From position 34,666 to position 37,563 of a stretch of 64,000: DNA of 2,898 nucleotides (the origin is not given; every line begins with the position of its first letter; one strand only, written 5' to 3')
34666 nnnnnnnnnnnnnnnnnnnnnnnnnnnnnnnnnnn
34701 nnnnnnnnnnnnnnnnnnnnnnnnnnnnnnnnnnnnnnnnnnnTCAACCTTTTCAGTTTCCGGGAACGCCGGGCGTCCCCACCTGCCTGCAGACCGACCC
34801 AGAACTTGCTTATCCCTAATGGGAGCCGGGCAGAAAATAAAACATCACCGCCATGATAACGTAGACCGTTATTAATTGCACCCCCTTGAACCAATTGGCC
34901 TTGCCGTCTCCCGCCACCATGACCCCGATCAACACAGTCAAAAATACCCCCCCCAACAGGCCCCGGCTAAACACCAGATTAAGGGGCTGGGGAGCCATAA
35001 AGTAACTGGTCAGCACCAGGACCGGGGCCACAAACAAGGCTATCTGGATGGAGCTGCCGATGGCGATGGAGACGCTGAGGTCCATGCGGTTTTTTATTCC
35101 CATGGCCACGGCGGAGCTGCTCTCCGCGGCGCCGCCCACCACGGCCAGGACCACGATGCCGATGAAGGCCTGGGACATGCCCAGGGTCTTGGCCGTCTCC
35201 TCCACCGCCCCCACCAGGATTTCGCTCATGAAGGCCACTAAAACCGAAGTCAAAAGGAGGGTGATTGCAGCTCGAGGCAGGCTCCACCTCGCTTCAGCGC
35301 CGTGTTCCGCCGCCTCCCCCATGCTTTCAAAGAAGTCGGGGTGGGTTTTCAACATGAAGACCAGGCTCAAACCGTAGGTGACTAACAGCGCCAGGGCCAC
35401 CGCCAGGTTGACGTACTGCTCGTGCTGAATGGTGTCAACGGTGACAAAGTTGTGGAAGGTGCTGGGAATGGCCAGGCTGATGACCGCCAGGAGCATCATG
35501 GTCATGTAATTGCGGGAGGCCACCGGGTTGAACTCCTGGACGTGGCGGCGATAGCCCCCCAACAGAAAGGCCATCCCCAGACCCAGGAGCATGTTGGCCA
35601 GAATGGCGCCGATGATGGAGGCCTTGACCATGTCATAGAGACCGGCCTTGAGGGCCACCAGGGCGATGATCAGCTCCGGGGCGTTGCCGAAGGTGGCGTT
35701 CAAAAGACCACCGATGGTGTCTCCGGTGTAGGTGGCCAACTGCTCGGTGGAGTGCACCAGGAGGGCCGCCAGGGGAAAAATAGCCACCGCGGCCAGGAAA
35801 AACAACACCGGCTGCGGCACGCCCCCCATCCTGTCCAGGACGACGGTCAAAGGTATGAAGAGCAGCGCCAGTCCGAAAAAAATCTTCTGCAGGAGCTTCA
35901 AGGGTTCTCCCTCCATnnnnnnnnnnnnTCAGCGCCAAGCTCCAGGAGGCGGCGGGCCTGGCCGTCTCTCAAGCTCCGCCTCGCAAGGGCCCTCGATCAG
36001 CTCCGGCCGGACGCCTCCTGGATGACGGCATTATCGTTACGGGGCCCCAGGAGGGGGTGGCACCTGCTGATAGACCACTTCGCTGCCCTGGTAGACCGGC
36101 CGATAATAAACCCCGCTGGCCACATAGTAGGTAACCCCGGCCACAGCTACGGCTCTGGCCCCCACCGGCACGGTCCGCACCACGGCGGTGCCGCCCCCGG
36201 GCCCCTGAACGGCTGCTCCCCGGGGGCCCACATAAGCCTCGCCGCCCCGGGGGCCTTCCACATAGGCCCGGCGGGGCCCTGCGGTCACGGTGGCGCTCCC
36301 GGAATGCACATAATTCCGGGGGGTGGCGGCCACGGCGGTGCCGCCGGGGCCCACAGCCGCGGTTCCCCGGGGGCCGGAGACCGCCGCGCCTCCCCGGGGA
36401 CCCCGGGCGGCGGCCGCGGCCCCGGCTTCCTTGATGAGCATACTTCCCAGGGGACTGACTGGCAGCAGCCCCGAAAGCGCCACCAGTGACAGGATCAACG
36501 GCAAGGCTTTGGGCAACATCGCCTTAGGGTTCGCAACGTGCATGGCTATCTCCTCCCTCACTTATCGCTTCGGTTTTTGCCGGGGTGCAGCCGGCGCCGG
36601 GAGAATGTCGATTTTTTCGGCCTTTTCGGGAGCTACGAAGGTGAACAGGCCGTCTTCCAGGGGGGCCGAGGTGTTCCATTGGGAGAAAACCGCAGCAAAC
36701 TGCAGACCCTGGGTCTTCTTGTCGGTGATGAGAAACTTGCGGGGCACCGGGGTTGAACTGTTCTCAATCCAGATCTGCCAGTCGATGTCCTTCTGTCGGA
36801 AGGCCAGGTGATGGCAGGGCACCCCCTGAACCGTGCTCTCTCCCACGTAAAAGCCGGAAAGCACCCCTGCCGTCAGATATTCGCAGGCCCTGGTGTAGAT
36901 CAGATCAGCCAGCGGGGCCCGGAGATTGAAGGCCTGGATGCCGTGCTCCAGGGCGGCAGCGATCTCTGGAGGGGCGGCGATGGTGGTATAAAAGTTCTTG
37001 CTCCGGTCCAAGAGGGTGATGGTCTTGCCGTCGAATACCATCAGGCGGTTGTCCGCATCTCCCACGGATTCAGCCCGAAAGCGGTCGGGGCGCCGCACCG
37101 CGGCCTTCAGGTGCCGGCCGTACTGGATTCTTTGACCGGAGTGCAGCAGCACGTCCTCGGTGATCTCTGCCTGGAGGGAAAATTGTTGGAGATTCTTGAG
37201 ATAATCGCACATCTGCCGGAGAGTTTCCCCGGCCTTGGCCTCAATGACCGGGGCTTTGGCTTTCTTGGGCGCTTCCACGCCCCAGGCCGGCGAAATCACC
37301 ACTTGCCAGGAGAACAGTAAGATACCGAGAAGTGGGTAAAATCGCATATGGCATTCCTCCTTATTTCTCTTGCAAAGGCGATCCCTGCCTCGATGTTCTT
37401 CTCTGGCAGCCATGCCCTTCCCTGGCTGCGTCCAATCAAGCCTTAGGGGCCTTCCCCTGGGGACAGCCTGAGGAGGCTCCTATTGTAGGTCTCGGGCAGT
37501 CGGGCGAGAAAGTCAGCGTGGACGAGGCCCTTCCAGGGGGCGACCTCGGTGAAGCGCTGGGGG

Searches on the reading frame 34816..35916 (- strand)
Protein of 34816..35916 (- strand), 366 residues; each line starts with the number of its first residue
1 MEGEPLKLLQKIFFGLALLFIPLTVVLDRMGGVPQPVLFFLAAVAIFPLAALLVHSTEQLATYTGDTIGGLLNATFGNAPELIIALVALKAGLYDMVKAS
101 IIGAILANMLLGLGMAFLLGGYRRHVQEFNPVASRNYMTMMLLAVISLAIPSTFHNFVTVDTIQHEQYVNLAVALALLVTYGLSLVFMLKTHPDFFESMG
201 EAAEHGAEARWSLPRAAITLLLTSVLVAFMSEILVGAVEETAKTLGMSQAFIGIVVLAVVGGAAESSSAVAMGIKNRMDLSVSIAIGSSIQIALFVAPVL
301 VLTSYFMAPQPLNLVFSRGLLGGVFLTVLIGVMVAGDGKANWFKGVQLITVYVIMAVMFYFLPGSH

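Call 28: search_protein_families(library=pfam, proteins=[window:34816-35916:-], max_evalue=0.00001)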
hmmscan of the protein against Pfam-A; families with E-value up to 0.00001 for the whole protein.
window:34816-35916:- (366 aa): 1 family
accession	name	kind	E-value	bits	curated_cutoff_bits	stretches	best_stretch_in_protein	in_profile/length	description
PF01699.29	Na_Ca_ex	-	1.3e-40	139.3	24.9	2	36-189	3-150/151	Sodium/calcium exchanger protein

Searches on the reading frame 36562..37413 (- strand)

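Call 28: search_protein_families(library=pfam, proteins=[window:36562-37413:-], max_evalue=0.00001)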
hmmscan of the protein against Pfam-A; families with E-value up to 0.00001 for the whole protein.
window:36562-37413:- (283 aa): 1 family
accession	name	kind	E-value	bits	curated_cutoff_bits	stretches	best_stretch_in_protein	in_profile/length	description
PF09865.15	DUF2092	-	4.9e-72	242.2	21.2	1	61-271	1-212/212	Predicted periplasmic protein (DUF2092)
